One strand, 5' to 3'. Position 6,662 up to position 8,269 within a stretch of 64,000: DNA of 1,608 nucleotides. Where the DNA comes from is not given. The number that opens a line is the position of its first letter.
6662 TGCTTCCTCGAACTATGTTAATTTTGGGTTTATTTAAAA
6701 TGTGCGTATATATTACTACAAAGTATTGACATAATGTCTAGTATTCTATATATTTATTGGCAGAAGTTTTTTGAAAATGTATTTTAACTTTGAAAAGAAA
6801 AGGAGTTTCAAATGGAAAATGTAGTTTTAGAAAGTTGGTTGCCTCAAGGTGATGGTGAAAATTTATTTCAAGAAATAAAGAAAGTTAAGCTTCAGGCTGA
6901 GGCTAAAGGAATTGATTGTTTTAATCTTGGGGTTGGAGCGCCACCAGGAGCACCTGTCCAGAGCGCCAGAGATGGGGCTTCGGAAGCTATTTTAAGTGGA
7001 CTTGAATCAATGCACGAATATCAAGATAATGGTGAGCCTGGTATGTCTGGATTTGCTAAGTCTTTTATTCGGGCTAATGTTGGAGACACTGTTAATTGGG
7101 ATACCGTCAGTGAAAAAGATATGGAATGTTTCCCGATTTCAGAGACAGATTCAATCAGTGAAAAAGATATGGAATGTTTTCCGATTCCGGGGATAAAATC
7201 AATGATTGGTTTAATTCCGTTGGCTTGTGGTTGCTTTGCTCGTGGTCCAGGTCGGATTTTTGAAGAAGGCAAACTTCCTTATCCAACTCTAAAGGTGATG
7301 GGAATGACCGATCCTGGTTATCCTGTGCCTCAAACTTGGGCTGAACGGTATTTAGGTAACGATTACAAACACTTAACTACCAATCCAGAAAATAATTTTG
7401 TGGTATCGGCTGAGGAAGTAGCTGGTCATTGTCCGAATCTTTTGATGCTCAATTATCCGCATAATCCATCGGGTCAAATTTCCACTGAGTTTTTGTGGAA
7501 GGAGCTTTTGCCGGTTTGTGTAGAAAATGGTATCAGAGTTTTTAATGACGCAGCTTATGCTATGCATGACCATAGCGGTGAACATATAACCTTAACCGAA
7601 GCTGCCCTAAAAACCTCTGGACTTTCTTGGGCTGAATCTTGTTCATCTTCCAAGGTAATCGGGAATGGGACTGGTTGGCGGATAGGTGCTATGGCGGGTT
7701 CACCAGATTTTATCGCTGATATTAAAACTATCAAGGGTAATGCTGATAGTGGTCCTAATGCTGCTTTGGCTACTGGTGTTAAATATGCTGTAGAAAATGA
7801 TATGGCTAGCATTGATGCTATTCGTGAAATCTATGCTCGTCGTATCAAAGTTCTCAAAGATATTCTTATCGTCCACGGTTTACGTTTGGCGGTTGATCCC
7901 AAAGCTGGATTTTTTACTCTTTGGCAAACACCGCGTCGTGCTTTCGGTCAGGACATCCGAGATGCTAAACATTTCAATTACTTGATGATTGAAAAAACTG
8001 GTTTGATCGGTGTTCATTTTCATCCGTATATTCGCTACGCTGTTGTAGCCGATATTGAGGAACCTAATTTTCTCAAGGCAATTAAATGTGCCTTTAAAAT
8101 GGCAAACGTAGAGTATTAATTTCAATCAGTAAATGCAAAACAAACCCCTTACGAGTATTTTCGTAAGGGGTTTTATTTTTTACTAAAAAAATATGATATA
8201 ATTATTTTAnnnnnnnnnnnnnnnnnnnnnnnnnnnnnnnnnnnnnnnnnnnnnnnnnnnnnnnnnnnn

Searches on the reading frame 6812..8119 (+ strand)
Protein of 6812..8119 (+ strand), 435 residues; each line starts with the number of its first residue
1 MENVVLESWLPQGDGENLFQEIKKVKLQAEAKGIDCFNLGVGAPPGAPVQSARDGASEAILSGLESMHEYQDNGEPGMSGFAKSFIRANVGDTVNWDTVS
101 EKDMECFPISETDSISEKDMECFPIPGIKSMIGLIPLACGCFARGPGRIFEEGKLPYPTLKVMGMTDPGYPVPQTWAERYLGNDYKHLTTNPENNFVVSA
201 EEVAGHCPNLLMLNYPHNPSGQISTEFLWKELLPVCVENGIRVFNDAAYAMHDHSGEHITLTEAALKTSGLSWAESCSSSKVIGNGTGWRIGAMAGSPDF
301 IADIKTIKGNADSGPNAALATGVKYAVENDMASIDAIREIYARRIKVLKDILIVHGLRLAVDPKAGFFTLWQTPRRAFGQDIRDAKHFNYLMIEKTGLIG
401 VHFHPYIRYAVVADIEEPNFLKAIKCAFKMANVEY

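Call 51: search_protein_families(library=pfam, proteins=[window:6812-8119:+], max_evalue=0.0001)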
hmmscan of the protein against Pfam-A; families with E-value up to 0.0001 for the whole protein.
window:6812-8119:+ (435 aa): 1 family
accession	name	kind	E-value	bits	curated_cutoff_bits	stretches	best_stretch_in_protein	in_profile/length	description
PF00155.27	Aminotran_1_2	-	3.8e-13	49.8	19.7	1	208-398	147-328/361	Aminotransferase class I and II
